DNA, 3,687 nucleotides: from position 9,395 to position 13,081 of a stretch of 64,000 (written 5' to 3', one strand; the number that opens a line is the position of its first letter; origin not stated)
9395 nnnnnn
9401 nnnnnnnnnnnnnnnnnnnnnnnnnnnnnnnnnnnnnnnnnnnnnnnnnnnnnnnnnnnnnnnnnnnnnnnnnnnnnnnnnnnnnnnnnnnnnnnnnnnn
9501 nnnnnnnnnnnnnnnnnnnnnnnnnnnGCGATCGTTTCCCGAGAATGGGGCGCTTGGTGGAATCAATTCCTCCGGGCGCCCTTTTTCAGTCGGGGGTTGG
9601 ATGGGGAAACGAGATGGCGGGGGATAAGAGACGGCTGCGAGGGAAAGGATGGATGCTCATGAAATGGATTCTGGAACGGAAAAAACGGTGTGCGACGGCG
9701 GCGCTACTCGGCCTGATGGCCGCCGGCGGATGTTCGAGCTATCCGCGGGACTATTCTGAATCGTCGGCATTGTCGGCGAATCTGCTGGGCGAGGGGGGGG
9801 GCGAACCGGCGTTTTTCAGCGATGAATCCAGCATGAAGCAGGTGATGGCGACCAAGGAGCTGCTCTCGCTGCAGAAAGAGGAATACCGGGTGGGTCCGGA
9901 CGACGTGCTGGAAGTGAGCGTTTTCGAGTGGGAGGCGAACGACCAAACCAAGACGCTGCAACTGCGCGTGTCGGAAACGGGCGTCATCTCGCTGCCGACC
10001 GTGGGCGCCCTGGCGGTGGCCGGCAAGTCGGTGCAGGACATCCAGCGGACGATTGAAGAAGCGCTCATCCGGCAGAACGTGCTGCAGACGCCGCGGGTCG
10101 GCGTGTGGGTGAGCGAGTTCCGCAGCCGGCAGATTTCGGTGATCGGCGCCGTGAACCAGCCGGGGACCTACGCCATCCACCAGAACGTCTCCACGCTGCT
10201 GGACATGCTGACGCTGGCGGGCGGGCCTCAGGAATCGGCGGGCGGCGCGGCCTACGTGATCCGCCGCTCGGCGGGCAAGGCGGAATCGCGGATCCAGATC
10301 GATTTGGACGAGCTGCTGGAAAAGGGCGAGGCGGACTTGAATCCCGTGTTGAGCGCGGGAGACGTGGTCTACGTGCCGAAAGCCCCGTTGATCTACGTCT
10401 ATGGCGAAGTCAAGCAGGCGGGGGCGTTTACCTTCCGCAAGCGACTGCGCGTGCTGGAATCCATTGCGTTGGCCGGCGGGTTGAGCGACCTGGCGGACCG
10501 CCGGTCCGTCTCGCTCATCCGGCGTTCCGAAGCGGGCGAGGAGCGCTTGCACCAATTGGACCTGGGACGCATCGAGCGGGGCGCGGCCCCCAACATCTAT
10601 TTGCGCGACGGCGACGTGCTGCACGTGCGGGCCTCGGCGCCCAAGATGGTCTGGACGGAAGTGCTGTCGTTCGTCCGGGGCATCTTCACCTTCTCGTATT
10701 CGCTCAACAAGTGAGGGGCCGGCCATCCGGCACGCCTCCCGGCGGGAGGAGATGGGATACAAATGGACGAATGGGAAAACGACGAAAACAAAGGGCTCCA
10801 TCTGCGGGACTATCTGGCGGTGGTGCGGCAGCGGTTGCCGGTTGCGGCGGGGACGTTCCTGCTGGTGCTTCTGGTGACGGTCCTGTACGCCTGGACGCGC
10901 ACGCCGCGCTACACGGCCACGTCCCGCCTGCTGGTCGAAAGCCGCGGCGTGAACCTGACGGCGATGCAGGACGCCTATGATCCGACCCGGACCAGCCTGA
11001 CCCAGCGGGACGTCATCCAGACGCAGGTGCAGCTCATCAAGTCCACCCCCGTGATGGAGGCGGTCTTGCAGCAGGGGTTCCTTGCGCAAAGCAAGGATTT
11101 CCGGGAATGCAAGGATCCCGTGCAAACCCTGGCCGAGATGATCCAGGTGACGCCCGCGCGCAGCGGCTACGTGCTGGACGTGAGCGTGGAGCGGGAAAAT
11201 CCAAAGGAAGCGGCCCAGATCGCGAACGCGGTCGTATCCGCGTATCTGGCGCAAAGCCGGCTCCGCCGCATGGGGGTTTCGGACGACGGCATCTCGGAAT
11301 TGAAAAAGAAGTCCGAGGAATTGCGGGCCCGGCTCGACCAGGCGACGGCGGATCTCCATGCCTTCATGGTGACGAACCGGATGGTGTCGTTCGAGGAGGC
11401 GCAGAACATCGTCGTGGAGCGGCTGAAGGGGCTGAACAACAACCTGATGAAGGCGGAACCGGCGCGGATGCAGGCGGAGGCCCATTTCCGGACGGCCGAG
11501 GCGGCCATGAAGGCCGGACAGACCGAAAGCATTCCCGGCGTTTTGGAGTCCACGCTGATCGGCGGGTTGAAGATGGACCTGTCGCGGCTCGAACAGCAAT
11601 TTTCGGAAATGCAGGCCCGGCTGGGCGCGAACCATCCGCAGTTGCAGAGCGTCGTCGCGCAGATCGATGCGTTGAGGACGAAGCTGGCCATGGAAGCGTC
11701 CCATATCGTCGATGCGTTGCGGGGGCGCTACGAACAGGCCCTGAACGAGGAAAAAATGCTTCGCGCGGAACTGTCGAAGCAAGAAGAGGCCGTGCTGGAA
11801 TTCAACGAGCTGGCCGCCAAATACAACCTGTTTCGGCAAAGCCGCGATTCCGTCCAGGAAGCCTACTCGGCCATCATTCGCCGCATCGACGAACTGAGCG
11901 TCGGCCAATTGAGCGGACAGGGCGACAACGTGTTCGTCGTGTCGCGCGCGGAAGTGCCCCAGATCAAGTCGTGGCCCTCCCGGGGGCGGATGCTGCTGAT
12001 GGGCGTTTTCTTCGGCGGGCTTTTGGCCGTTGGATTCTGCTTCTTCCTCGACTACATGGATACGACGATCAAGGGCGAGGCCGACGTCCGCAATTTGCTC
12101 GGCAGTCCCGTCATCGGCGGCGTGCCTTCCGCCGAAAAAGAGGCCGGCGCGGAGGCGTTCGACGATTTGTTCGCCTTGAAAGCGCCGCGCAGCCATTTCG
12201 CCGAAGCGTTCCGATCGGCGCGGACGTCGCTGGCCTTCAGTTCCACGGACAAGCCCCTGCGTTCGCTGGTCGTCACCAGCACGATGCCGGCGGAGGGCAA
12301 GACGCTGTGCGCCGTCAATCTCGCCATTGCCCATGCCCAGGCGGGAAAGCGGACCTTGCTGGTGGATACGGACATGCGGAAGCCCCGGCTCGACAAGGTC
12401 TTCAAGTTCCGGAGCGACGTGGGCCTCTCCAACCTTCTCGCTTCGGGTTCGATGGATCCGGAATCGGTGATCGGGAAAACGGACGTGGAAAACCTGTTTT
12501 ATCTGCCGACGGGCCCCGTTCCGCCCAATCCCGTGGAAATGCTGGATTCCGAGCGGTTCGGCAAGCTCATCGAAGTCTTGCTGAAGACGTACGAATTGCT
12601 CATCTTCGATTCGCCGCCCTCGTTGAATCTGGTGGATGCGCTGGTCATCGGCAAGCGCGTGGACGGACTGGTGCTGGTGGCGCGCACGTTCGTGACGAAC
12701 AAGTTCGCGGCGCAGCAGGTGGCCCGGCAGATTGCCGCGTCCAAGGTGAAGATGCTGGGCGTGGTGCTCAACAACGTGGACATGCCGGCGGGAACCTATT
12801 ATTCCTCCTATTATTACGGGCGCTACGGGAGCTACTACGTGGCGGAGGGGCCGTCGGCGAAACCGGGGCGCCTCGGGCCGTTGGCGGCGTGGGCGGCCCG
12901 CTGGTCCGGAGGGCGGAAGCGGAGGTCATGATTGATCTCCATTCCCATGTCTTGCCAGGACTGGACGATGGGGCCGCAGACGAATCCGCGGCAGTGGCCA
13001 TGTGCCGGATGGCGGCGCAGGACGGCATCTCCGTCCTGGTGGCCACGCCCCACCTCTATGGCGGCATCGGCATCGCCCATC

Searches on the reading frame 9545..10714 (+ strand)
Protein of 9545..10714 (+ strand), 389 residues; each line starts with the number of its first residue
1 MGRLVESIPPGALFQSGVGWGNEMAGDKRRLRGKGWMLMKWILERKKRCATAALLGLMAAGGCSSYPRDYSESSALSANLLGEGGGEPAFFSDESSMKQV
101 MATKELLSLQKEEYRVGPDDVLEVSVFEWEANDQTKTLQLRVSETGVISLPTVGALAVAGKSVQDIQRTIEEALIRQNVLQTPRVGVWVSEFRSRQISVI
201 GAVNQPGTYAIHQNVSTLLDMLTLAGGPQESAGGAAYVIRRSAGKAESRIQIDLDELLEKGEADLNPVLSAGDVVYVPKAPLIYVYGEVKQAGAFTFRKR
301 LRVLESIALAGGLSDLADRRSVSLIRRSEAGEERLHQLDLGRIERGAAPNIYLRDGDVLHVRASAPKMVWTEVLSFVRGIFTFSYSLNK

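Call 38: search_protein_families(library=pfam, proteins=[window:9545-10714:+], max_evalue=0.00001)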
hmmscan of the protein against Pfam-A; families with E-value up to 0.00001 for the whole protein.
window:9545-10714:+ (389 aa): 3 families
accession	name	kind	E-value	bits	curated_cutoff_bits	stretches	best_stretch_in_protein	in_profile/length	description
PF22461.2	SLBB_2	-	6.7e-23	81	27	2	196-277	2-79/79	SLBB domain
PF10531.15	SLBB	-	6.9e-18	64.7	27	1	283-332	2-49/55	SLBB domain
PF02563.21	Poly_export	-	3.2e-17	62.9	28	1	110-189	3-76/77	Polysaccharide biosynthesis/export protein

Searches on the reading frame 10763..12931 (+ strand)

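Call 38: search_protein_families(library=pfam, proteins=[window:10763-12931:+], max_evalue=0.00001)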
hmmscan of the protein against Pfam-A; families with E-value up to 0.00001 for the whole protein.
window:10763-12931:+ (722 aa): 3 families
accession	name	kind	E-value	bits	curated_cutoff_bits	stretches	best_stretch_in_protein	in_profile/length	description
PF02706.20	Wzz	-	6.7e-09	36.4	25.5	1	13-104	4-90/91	Chain length determinant protein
PF01656.29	CbiA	-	2.8e-08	34.2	25.4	1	503-623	2-73/125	CobQ/CobB/MinD/ParA nucleotide binding domain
PF13614.12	AAA_31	-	5.1e-08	33.5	27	1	512-625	14-133/177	AAA domain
